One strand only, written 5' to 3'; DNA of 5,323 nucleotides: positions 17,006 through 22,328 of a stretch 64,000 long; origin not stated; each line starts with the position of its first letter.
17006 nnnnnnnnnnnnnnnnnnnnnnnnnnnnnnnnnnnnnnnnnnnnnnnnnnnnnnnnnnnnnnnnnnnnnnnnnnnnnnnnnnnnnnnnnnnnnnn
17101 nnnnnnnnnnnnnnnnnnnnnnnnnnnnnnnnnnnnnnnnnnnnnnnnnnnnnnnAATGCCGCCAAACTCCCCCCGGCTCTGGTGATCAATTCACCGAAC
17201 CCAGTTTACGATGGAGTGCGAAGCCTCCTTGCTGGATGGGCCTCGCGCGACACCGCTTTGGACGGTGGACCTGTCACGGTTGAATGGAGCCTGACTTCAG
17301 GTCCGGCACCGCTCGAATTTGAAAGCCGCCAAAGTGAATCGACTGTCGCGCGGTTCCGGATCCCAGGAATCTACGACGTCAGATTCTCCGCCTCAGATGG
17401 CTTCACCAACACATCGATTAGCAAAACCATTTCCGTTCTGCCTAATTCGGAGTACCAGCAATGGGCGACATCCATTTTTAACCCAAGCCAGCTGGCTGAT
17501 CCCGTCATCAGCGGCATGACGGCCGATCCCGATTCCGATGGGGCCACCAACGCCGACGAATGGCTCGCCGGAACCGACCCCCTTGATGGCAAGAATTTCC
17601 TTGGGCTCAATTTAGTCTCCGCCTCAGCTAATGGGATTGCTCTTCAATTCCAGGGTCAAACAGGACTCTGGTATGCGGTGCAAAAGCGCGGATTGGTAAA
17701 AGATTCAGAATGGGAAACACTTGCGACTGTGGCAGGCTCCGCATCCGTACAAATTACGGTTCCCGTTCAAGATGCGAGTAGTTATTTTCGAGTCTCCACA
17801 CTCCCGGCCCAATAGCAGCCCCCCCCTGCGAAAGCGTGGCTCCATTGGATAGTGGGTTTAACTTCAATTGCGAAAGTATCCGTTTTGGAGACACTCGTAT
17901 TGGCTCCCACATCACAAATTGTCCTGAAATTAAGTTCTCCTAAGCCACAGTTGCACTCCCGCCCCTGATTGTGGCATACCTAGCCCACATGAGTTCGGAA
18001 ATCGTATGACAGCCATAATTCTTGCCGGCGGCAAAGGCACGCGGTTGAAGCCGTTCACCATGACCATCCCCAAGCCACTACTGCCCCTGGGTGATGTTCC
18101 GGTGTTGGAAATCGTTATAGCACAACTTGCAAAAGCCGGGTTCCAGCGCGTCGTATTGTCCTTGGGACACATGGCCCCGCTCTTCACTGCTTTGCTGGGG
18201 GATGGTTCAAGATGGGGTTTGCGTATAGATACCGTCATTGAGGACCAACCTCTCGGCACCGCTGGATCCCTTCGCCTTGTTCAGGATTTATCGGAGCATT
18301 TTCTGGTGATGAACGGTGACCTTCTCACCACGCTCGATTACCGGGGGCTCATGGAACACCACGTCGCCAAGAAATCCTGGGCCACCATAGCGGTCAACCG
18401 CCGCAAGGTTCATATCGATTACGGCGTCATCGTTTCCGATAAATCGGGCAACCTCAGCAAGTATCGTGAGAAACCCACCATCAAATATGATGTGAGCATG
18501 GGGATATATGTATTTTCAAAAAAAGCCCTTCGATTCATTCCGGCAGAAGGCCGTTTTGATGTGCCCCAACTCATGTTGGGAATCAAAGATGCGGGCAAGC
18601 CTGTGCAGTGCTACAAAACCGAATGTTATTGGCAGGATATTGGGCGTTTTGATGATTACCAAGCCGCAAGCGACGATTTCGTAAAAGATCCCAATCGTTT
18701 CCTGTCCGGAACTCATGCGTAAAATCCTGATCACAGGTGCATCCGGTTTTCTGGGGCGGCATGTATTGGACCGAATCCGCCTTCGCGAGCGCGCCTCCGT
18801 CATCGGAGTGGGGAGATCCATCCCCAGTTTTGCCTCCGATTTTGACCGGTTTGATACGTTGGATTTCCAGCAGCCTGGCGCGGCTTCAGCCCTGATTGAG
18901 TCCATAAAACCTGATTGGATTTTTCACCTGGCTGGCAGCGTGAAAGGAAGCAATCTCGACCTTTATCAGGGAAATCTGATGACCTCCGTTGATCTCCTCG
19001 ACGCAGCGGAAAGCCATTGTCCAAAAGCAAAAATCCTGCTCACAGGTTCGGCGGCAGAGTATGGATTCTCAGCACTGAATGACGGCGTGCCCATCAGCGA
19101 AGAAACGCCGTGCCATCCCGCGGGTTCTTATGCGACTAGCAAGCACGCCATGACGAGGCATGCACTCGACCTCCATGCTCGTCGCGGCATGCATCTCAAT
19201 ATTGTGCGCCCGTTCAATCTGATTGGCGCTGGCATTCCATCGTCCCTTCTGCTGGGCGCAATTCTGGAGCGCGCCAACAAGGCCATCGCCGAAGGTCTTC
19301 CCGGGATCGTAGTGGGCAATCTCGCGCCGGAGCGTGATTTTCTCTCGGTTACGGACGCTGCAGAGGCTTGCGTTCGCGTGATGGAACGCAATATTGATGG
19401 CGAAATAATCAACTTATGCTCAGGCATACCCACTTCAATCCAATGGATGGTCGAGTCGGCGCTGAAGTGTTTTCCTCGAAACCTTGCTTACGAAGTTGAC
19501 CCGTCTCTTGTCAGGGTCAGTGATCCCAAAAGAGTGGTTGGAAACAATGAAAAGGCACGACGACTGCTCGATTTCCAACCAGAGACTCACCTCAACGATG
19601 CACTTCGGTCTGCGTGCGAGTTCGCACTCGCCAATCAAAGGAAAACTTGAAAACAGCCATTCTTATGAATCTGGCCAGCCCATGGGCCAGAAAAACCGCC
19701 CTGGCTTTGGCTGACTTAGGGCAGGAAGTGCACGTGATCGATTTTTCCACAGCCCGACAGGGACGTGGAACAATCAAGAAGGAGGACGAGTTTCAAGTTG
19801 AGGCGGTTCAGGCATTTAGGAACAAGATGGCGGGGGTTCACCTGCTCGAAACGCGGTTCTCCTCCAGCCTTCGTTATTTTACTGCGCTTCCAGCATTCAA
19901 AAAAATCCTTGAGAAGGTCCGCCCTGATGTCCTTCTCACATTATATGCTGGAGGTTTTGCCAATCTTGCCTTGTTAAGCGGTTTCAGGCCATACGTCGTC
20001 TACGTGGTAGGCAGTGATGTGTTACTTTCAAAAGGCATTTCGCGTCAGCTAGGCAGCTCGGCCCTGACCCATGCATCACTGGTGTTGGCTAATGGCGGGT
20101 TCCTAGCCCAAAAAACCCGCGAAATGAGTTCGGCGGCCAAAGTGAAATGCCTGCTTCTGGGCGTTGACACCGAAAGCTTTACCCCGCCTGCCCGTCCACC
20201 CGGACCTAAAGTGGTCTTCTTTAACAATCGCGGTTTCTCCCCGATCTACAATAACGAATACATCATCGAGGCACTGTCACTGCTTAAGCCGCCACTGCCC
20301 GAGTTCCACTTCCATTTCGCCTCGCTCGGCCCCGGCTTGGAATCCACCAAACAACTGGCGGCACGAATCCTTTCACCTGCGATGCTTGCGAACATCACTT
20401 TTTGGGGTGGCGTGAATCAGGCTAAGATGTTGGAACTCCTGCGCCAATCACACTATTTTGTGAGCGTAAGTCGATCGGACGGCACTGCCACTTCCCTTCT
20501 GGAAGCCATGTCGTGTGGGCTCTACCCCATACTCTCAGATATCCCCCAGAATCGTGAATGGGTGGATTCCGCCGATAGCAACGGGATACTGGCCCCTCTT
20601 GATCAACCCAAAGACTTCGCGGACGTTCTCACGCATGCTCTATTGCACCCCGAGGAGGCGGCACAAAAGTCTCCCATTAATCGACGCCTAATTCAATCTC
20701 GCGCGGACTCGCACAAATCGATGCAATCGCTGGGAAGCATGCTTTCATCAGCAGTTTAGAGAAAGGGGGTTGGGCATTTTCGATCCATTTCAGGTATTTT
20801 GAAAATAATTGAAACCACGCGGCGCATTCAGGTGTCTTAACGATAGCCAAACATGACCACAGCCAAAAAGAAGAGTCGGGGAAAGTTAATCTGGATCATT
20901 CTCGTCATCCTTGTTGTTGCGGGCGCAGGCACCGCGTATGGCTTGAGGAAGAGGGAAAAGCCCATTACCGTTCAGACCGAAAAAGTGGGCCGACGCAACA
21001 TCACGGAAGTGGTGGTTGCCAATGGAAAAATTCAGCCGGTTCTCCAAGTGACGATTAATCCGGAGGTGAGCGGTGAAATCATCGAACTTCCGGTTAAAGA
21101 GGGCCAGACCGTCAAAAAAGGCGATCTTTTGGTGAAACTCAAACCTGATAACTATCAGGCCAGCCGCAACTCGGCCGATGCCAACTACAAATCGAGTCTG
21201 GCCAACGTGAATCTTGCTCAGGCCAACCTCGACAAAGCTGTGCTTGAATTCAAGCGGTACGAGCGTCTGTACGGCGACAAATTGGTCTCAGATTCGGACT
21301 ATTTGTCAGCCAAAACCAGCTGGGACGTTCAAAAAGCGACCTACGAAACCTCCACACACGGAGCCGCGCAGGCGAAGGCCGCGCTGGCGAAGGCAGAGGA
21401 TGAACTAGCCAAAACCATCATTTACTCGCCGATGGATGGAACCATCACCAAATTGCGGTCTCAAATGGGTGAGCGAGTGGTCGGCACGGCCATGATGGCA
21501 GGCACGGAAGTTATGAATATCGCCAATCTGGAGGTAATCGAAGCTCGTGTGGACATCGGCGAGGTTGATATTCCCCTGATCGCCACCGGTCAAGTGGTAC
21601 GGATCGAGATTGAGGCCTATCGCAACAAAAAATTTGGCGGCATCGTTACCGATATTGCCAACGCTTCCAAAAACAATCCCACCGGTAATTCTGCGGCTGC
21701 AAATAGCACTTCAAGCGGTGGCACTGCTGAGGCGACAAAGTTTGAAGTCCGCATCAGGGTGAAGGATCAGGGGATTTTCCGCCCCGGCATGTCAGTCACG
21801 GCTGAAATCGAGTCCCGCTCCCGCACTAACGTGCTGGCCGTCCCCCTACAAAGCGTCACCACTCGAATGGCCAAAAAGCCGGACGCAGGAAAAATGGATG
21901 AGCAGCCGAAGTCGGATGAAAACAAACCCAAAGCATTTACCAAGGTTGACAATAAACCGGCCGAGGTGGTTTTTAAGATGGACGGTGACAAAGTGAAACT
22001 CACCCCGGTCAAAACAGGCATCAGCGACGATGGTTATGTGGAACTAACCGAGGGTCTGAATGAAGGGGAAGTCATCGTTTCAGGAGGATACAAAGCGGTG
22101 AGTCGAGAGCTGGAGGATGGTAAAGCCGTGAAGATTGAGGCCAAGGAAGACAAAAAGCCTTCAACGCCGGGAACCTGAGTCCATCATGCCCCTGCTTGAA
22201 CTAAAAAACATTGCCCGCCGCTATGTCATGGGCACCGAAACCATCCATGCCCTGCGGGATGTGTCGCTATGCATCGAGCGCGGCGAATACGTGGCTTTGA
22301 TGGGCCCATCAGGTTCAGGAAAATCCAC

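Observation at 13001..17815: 1470-aa secreted lamin-tail x4 / CotH kinase-like / PKD protein, with its reading frame running back into the EF-hand gene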

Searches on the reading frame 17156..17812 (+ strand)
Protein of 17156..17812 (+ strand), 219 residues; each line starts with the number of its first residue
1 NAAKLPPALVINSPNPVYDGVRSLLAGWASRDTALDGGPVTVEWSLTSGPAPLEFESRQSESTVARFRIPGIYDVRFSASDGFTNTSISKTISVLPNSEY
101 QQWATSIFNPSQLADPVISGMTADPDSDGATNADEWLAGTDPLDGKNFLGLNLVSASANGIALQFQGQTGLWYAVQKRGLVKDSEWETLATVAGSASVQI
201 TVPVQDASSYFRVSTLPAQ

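Call 69: search_protein_families(library=pfam, alignment_id=A3, max_evalue=0.01)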
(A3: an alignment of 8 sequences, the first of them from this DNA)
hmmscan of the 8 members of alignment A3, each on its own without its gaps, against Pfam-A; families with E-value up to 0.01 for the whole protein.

A. member 1, seq(219 aa): 1 family
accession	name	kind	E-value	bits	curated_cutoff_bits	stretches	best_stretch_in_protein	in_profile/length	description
PF00801.26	PKD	-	0.0022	18.4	23.5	1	34-94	25-80/80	PKD domain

B. families by the number of members that match (of 8 scanned): 4 families
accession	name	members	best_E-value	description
PF22352.2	K319L-like_PKD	5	4.3e-10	K319L-like, PKD domain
PF00801.26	PKD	5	4.3e-05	PKD domain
PF18911.6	PKD_4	3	0.00086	PKD domain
PF19077.6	Big_13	1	0.0057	Bacterial Ig-like domain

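Call 74: predict_structure(alignment_id=A3)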
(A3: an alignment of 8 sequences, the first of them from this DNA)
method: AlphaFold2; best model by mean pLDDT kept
length: 219 residues; sequences in the alignment: 8
mean_pLDDT: 84.1   pTM: 0.57
mean pLDDT of the five models: 84.1, 83.9, 83.3, 82.5, 81.9
residues with pLDDT >= 90: 68; 70-90: 125; 50-70: 25; < 50: 1
segments of 3 or more residues with pLDDT < 50: none
pLDDT, mean of each block of 10 residues (from residue 1): 78 86 88 71 96 92 89 97 92 90 90 91 86 80 71 72 81 84 81 85 72 75
secondary structure, 60 per line:
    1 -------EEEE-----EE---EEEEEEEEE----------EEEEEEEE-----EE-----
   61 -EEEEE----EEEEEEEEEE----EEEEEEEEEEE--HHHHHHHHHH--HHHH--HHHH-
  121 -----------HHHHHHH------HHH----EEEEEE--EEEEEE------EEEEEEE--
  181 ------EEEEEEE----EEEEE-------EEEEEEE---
elements in order: E8-11 E22-30 E41-48 E62-66 E71-80 E85-95 H98-107 H110-113 H116-119 H132-138 E152-157 E160-165 E172-178 E187-193 E198-202 E210-216

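Call 77: fold_search(model_id=the predicted structure, library=pdb)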
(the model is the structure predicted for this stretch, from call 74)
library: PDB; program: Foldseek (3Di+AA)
matches with E <= 10: 1901; with E <= 0.001: 65
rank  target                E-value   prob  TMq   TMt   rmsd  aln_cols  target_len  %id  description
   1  2ber                  1.0e-05  1.00  0.29  0.12  17.9       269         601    9  Y370G Active Site Mutant of the Sialidase from Micromonospora viridifaciens in complex with beta-Neu5Ac (sialic acid). (released 2005-04-04)
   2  2bzd_A                1.0e-05  1.00  0.29  0.12  16.9       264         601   10  Galactose recognition by the carbohydrate-binding module of a bacterial sialidase. (released 2005-08-19)
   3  1w8o_A                1.7e-05  1.00  0.30  0.12  17.0       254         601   11  Contribution of the Active Site Aspartic Acid to Catalysis in the Bacterial Neuraminidase from Micromonospora viridifa (released 2004-09-29)
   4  1wcq_A                2.6e-05  1.00  0.30  0.12  16.9       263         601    8  Mutagenesis of the Nucleophilic Tyrosine in a Bacterial Sialidase to Phenylalanine. (released 2005-10-12)
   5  6tqd_B                6.4e-05  1.00  0.29  0.31  16.7       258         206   14  D00-D0 domain of Intimin (released 2021-01-13)
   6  3lpw_A                8.4e-05  1.00  0.27  0.29  16.0       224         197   14  Crystal structure of the FnIII-tandem A77-A78 from the A-band of titin (released 2010-09-08)
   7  8v2c_B                8.4e-05  1.00  0.27  0.29  15.1       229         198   14  Cryo-EM structure of mouse type II OSM receptor complex: model for assembly core region (released 2024-11-20)
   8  3lpw_B                9.3e-05  1.00  0.27  0.29  15.6       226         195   14  Crystal structure of the FnIII-tandem A77-A78 from the A-band of titin (released 2010-09-08)
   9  2w1n                  9.3e-05  1.00  0.30  0.29  20.4       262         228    8  cohesin and fibronectin type-III double module construct from the Clostridium perfringens glycoside hydrolase GH84C (released 2009-02-03)
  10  2oz4_A                9.3e-05  1.00  0.27  0.23  15.1       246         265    9  Structural Plasticity in IgSF Domain 4 of ICAM-1 Mediates Cell Surface Dimerization (released 2007-10-16)
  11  6tqd_E                9.9e-05  1.00  0.29  0.32  17.0       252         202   13  D00-D0 domain of Intimin (released 2021-01-13)
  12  4hsa_C                1.1e-04  0.98  0.24  0.21  18.8       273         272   11  Structure of interleukin 17a in complex with il17ra receptor (released 2013-05-22)
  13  8bnq_A                1.2e-04  1.00  0.28  0.21  16.1       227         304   14  Crystal structure of the FnIII-tandem A84-A86 from the A-band of titin (released 2023-04-12)
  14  2x10                  1.4e-04  1.00  0.30  0.15  16.1       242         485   10  Crystal structure of the complete EphA2 ectodomain (released 2010-03-16)
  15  4y61_A                1.4e-04  1.00  0.27  0.17  18.5       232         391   10  Crystal structure of the complex between Slitrk2 LRR1 and PTP delta Ig1-Fn1 (released 2015-06-03)
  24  2yrl_MODEL_1_A        3.1e-04  1.00  0.30  0.60   5.0        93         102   16  Solution structure of the PKD domain from KIAA 1837 protein (released 2007-10-02)
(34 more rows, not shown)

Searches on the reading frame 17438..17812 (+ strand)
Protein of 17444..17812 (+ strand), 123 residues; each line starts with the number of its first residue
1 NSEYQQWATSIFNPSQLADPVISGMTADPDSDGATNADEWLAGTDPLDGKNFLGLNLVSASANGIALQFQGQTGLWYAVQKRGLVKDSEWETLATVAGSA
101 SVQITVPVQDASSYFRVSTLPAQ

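Call 9: search_protein_families(library=pfam, proteins=[window:17444-17812:+], max_evalue=1)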
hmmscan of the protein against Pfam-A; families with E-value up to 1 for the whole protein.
seq(123 aa): 1 family
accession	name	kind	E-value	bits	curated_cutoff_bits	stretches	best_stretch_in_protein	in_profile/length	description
PF18884.5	TSP3_bac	-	0.0089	16.3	25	1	28-48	1-21/22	Bacterial TSP3 repeat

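Call 73: search_protein_representatives(alignment_id=A2)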
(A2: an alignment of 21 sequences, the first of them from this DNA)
Query: 21 sequences, 128 profile positions. Proteins with E-value up to 0.001 (for the whole library): 49642; up to 1e-10: 15145; up to 1e-30: 430. The best 150 are listed.
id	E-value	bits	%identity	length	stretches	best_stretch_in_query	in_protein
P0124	5.3e-114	391.7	-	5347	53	5-50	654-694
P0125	3.3e-109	376.2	-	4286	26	3-52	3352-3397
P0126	6.0e-105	362.4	-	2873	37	3-55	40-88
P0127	7.1e-105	362.2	-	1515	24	4-53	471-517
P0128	2.2e-103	357.3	-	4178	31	3-49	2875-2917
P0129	5.1e-101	349.7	-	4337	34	27-127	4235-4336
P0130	9.8e-97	335.8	-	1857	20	8-53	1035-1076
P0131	2.1e-88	308.9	-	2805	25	2-51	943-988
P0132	5.2e-88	307.6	-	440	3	3-128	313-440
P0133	2.5e-87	305.4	-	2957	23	7-124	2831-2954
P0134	1.9e-83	292.9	-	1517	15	3-55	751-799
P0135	1.9e-82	289.7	-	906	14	10-53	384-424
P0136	3.0e-82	289.0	-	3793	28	5-51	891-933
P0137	2.7e-81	285.9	-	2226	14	2-52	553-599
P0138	5.5e-81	284.9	-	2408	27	3-79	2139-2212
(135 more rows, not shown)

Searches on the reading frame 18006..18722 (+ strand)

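Call 32: search_protein_families(library=pfam, proteins=[window:18006-18722:+], max_evalue=0.001)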
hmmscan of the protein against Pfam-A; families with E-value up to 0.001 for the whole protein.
window:18006-18722:+ (238 aa): 2 families
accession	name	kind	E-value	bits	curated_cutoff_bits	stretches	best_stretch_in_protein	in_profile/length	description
PF00483.29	NTP_transferase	-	1e-41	143.6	21.2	1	3-224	2-241/245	Nucleotidyl transferase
PF12804.13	NTP_transf_3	-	5.2e-13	49.9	27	1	3-203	1-133/160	MobA-like NTP transferase domain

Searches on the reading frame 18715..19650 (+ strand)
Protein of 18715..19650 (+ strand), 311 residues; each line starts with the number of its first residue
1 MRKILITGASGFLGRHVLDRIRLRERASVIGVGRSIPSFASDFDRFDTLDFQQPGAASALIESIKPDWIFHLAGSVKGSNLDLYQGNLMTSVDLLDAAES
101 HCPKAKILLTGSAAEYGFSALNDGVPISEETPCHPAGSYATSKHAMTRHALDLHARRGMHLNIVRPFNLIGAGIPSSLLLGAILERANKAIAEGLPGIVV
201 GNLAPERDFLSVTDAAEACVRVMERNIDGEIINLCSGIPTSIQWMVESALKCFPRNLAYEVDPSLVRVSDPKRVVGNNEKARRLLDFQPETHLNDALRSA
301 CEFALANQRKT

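Call 32: search_protein_families(library=pfam, proteins=[window:18715-19650:+], max_evalue=0.001)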
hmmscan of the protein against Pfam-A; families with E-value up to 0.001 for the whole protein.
window:18715-19650:+ (311 aa): 4 families
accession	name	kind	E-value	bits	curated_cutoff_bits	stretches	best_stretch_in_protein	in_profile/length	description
PF01370.27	Epimerase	-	7.6e-39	134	20.9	1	4-235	1-240/240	NAD dependent epimerase/dehydratase family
PF16363.11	GDP_Man_Dehyd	-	5.7e-29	102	27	1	5-298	1-330/332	GDP-mannose 4,6 dehydratase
PF04321.23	RmlD_sub_bind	-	1.2e-06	28.3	27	1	3-149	2-135/287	RmlD substrate binding domain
PF07993.18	NAD_binding_4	-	0.00054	19.6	20.1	0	6-21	1-16/258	Male sterility protein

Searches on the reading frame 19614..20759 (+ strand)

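Call 32: search_protein_families(library=pfam, proteins=[window:19614-20759:+], max_evalue=0.001)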
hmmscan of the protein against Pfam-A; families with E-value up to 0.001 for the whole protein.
window:19614-20759:+ (381 aa): 6 families
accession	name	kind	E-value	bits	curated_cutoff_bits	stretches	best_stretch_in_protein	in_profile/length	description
PF00534.26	Glycos_transf_1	-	5.9e-19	68.7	26.4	1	190-351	7-164/172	Glycosyl transferases group 1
PF13692.12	Glyco_trans_1_4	-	4.9e-17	63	27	1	208-343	11-140/142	Glycosyl transferases group 1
PF13477.12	Glyco_trans_4_2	-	2.4e-09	37.9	23.4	1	16-157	4-135/139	Glycosyl transferase 4-like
PF13439.12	Glyco_transf_4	-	1.3e-06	29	28.5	1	28-187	11-169/170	Glycosyltransferase Family 4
PF13579.12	Glyco_trans_4_4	-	1.8e-05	25.6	29.7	1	25-173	7-147/158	Glycosyl transferase 4-like domain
PF13524.12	Glyco_trans_1_2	-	0.00011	22.6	25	1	247-353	27-122/144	Glycosyl transferase-like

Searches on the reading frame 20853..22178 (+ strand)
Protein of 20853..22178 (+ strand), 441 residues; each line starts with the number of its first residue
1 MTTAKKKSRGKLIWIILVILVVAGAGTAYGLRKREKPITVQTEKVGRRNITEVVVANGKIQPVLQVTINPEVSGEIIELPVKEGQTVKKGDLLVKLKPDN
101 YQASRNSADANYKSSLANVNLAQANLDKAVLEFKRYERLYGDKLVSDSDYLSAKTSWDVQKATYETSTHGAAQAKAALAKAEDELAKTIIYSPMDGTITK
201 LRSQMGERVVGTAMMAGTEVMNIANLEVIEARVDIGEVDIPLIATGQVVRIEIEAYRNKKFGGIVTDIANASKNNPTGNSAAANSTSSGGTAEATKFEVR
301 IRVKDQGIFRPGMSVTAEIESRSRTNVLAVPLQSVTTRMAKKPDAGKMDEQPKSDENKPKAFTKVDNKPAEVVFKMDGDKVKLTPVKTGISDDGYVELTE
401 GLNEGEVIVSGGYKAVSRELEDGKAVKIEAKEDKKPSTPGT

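Call 32: search_protein_families(library=pfam, proteins=[window:20853-22178:+], max_evalue=0.001)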
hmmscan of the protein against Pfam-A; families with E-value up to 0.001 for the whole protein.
window:20853-22178:+ (441 aa): 5 families
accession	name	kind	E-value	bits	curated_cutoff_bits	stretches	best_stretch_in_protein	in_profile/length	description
PF16576.10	HlyD_D23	-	7e-15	55.3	30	1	64-270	18-186/214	Barrel-sandwich domain of CusB or HlyD membrane-fusion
PF13437.12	HlyD_3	-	5.7e-10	40.3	22.2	1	190-278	2-85/106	HlyD family secretion protein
PF13533.13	Biotin_lipoyl_2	-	1.6e-08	34.6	29.8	1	66-96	1-31/32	Biotin-lipoyl like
PF00364.28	Biotin_lipoyl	-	5.5e-05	23.3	22.1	0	65-96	42-73/73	Biotin-requiring enzyme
PF00358.26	PTS_EIIA_1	-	0.00097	19.3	27.2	0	71-104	78-111/127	phosphoenolpyruvate-dependent sugar phosphotransferase system, EIIA 1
